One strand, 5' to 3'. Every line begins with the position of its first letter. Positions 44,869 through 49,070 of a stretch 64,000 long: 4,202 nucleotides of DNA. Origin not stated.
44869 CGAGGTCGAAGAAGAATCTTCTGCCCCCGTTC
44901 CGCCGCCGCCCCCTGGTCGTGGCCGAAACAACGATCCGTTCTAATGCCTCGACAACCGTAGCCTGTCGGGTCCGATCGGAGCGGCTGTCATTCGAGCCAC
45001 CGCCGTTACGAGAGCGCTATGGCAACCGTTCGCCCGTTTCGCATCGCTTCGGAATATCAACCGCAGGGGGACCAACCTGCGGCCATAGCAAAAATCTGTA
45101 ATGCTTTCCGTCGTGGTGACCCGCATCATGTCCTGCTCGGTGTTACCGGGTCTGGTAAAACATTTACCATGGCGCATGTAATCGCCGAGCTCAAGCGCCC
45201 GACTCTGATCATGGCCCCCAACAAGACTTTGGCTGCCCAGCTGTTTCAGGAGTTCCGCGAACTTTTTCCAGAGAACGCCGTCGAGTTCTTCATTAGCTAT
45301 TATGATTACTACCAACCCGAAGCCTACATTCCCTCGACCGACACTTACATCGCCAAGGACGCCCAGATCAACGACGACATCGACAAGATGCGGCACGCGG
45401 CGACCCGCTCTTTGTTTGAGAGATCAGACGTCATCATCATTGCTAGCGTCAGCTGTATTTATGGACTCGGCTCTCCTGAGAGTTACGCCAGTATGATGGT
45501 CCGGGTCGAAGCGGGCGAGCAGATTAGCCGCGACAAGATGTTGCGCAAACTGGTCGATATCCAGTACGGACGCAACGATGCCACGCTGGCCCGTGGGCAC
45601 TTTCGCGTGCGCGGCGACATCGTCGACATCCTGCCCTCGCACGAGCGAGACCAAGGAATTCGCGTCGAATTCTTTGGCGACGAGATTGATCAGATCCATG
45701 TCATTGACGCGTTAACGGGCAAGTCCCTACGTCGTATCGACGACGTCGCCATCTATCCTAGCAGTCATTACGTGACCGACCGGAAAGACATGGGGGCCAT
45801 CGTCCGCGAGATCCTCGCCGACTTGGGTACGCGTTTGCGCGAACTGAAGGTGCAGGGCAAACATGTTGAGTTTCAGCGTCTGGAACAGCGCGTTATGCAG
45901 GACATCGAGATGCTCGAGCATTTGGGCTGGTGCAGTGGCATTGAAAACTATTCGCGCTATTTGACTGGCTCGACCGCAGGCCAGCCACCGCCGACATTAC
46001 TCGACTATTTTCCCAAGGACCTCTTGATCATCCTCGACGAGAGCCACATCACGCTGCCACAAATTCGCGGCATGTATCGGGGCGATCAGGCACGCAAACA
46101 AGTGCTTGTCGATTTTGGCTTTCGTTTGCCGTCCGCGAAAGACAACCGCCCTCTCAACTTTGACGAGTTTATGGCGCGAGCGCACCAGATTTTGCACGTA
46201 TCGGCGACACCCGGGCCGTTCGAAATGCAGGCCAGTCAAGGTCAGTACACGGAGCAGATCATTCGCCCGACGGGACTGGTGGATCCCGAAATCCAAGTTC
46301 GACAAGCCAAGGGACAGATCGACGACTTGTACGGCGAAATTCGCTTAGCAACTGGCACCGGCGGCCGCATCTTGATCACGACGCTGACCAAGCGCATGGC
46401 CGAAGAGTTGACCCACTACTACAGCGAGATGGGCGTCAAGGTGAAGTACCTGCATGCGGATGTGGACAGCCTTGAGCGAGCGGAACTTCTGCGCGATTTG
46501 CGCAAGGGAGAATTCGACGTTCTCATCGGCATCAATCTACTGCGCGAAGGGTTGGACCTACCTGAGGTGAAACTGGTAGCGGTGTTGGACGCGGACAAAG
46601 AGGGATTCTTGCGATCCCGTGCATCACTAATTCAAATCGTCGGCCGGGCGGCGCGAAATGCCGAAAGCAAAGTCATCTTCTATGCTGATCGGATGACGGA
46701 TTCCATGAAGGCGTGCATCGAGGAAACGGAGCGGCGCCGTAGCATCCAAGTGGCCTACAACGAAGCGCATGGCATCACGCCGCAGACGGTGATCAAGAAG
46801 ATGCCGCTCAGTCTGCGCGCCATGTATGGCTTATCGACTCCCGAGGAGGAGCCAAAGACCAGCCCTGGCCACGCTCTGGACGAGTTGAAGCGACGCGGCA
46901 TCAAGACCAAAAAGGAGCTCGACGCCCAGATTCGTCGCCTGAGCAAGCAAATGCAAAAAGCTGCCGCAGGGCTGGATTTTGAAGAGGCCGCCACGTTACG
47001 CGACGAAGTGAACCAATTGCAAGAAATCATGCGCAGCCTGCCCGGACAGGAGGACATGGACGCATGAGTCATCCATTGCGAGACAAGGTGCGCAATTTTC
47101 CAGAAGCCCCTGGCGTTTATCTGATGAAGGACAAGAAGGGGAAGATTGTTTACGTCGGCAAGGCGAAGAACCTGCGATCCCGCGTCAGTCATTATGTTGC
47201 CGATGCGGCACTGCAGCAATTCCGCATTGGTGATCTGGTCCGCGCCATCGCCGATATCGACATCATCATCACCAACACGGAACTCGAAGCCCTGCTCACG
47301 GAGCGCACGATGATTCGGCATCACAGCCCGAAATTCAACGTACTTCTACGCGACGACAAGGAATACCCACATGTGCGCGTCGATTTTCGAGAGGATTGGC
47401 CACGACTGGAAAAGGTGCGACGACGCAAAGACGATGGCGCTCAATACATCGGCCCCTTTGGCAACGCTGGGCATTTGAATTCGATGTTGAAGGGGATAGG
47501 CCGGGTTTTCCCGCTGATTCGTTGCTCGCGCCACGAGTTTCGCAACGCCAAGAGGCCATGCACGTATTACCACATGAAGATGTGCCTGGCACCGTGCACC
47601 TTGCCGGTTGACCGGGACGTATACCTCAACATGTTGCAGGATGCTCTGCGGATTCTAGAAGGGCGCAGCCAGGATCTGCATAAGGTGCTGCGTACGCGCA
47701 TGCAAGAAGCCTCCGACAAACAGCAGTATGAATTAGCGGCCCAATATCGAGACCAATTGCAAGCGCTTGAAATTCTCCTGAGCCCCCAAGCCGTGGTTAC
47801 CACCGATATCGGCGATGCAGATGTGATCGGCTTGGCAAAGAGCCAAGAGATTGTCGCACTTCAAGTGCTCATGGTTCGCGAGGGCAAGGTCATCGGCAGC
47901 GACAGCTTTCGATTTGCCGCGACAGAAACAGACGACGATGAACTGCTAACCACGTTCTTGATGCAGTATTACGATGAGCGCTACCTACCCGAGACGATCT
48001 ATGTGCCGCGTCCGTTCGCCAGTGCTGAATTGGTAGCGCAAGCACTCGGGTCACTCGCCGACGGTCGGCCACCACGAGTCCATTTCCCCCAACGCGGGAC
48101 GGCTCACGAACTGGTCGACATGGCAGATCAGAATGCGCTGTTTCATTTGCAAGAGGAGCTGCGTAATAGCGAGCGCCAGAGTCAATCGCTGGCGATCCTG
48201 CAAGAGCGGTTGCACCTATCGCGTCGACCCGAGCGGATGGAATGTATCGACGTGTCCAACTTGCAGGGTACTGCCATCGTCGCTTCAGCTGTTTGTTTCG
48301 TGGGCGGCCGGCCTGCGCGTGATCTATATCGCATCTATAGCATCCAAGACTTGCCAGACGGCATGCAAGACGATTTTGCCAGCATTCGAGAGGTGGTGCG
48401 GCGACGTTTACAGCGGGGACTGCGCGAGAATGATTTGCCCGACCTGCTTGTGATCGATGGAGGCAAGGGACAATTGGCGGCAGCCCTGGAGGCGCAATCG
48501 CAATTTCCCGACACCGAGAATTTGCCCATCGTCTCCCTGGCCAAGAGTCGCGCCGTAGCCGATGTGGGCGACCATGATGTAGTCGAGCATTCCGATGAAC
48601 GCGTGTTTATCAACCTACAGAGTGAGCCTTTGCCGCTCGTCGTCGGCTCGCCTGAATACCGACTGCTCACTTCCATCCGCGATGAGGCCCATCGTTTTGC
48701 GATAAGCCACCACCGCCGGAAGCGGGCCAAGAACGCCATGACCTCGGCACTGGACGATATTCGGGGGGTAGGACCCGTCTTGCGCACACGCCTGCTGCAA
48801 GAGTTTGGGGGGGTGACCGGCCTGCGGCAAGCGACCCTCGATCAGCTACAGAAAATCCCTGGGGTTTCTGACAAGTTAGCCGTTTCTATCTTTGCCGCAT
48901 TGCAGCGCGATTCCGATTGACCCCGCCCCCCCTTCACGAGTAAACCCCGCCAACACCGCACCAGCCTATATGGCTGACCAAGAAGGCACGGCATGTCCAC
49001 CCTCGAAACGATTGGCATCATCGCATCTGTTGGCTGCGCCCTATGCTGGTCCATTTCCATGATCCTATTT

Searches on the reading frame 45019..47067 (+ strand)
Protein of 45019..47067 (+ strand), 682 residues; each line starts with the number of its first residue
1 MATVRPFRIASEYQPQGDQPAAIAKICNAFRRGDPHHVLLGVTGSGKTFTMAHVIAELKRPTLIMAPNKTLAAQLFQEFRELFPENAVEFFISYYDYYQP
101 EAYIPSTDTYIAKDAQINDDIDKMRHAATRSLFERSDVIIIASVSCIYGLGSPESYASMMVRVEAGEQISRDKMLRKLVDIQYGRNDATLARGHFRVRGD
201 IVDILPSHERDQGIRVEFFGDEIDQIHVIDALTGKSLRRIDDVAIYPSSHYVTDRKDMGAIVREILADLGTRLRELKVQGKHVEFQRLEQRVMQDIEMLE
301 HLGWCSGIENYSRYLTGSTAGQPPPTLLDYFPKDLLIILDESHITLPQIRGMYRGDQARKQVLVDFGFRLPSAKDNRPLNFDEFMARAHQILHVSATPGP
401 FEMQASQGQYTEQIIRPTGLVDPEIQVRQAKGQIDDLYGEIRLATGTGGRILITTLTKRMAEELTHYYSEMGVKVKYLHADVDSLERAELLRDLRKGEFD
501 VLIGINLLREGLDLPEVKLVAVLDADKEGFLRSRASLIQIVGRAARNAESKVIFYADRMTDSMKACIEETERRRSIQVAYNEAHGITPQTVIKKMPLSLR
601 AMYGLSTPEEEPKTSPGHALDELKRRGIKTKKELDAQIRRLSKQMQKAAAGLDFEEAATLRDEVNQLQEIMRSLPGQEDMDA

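Call 73: search_protein_families(library=pfam, proteins=[window:45019-47067:+], max_evalue=0.00001)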
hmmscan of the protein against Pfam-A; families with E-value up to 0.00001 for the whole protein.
window:45019-47067:+ (682 aa): 6 families
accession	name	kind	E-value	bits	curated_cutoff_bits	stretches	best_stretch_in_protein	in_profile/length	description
PF17757.6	UvrB_inter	-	1.2e-33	115.5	22.9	1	162-251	2-91/91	UvrB interaction domain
PF12344.14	UvrB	-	4e-23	81.4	27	1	554-595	1-42/43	Ultra-violet resistance protein B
PF00271.37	Helicase_C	-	7.8e-20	71.6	23.5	1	440-547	9-109/110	Helicase conserved C-terminal domain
PF04851.21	ResIII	-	1.9e-13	51.1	22.5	1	14-140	3-130/164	Type III restriction enzyme, res subunit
PF00270.35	DEAD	-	1.5e-08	35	26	1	30-159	11-141/167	DEAD/DEAH box helicase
PF02151.25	UVR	-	2.6e-08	33.8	21.5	1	636-669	2-35/36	UvrB/uvrC motif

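Call 74: find_homologous_proteins(query=window:45019-47064:+, max_evalue=1e-50)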
Query window:45019-47064:+ (682 aa): 8000 proteins with E <= 1e-50 among 8000 candidates; the best 120 are listed.
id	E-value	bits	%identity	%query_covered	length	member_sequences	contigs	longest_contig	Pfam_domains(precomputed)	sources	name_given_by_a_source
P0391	0.0e+0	1524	100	100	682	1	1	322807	PF00270.36,PF02151.26,PF17757.7,PF00271.38,PF27431.1,PF04851.22,PF12344.15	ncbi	-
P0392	0.0e+0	1216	83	94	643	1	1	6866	PF00270.36,PF02151.26,PF17757.7,PF00271.38,PF27431.1,PF04851.22,PF12344.15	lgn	-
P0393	0.0e+0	1122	-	-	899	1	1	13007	PF00270.36,PF02151.26,PF14814.12,PF17757.7,PF00271.38,PF27431.1,PF04851.22,PF12344.15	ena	-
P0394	0.0e+0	1104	72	98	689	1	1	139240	PF00270.36,PF02151.26,PF13604.13,PF17757.7,PF00271.38,PF27431.1,PF04851.22,PF12344.15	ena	-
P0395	0.0e+0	1100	72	98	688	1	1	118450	PF00270.36,PF02151.26,PF17757.7,PF00271.38,PF27431.1,PF04851.22,PF12344.15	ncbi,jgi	jgi:excinuclease ABC subunit B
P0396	0.0e+0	1094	71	98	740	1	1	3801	PF00270.36,PF02151.26,PF17757.7,PF00271.38,PF27431.1,PF04851.22,PF12344.15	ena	-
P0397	0.0e+0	1092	71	98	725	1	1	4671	PF00270.36,PF02151.26,PF13604.13,PF17757.7,PF00271.38,PF27431.1,PF04851.22,PF12344.15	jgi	jgi:excinuclease ABC subunit B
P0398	0.0e+0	1092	70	98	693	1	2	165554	PF00270.36,PF02151.26,PF17757.7,PF00271.38,PF27431.1,PF04851.22,PF12344.15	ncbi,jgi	jgi:excinuclease ABC subunit B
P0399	0.0e+0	1091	71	98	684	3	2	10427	PF00270.36,PF02151.26,PF17757.7,PF00271.38,PF27431.1,PF04851.22,PF12344.15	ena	-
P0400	0.0e+0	1091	70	98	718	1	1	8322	PF00270.36,PF02151.26,PF17757.7,PF00271.38,PF27431.1,PF04851.22,PF12344.15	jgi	jgi:excinuclease ABC subunit B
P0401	0.0e+0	1088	70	98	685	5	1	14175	PF00270.36,PF02151.26,PF13604.13,PF17757.7,PF00271.38,PF27431.1,PF04851.22,PF12344.15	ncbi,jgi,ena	jgi:excinuclease ABC subunit B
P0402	0.0e+0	1088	70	100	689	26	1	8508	PF00270.36,PF02151.26,PF17757.7,PF00271.38,PF27431.1,PF04851.22,PF12344.15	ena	-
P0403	0.0e+0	1088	71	99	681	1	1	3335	PF00270.36,PF02151.26,PF17757.7,PF00271.38,PF27431.1,PF04851.22,PF12344.15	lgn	-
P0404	0.0e+0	1086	71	98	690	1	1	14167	PF00270.36,PF02151.26,PF17757.7,PF00271.38,PF27431.1,PF04851.22,PF12344.15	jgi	jgi:excinuclease ABC subunit B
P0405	0.0e+0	1085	70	99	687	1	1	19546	PF00270.36,PF02151.26,PF17757.7,PF00271.38,PF27431.1,PF04851.22,PF12344.15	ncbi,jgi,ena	jgi:excinuclease ABC subunit B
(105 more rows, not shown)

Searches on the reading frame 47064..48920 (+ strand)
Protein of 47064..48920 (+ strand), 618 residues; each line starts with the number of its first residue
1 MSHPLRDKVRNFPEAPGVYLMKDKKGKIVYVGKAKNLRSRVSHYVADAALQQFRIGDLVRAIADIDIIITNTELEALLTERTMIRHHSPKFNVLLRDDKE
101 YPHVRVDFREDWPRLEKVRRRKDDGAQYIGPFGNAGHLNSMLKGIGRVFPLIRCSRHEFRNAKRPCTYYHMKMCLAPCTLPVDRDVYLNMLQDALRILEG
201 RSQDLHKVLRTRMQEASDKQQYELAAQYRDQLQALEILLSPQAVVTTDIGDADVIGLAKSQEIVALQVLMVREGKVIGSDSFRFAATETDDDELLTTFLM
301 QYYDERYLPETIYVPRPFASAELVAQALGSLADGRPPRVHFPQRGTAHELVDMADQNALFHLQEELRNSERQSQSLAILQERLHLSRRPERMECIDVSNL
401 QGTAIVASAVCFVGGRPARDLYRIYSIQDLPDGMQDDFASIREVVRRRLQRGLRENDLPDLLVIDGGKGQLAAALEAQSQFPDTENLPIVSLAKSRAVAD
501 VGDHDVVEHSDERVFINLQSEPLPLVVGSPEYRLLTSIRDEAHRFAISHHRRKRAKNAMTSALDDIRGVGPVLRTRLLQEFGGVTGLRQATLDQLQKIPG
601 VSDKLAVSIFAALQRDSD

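Call 73: search_protein_families(library=pfam, proteins=[window:47064-48920:+], max_evalue=0.00001)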
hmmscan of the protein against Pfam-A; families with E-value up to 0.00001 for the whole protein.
window:47064-48920:+ (618 aa): 7 families
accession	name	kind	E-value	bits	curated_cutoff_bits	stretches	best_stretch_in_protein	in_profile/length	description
PF08459.17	UvrC_RNaseH_dom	-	2.9e-46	157.6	22.3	1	380-547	1-159/159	UvrC RNAse H endonuclease domain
PF22920.2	UvrC_RNaseH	-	1.8e-29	102.4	24.3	1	251-364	1-115/116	UvrC Ribonuclease H-like domain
PF02151.25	UVR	-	1.6e-09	37.6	21.5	1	205-236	3-34/36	UvrB/uvrC motif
PF14520.12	HHH_5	-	1.7e-08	35.2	27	1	562-614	3-56/57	Helix-hairpin-helix domain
PF12826.13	HHH_2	-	2.8e-07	31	27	0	566-611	8-53/64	Helix-hairpin-helix motif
PF01541.30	GIY-YIG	-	4.2e-07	30.6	22.6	1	16-91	2-77/78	GIY-YIG catalytic domain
PF24348.1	DUF7508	-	6.2e-06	26.7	26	0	6-55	12-60/79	Domain of unknown function (DUF7508)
